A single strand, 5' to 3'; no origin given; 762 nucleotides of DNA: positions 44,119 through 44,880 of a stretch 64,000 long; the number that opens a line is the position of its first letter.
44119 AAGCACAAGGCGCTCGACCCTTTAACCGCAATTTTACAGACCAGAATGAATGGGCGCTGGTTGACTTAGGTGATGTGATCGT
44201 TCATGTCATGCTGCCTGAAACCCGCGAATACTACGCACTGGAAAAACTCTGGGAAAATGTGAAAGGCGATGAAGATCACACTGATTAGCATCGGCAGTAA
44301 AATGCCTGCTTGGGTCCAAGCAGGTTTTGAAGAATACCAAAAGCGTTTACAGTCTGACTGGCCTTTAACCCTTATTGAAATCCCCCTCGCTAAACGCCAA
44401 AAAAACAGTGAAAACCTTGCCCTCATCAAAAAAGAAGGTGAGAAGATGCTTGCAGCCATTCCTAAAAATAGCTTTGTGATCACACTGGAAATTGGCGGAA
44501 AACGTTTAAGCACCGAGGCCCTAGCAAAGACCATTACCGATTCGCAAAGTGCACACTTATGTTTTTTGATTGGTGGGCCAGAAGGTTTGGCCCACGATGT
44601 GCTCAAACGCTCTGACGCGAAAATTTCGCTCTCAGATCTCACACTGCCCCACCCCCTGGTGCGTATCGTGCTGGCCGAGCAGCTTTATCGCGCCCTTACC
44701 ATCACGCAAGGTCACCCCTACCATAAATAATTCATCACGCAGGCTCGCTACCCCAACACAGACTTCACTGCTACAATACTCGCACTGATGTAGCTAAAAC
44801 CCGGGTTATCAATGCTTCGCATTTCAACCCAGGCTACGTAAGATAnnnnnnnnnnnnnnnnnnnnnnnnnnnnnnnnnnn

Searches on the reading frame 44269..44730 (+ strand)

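Call 70: search_protein_families(library=pfam, proteins=[window:44269-44730:+], max_evalue=0.0001)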
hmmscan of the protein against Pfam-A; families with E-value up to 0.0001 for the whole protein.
window:44269-44730:+ (153 aa): 1 family
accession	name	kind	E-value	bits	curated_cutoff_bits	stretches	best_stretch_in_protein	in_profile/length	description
PF02590.22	SPOUT_MTase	-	1.6e-49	168.3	27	1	1-152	1-154/154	Predicted SPOUT methyltransferase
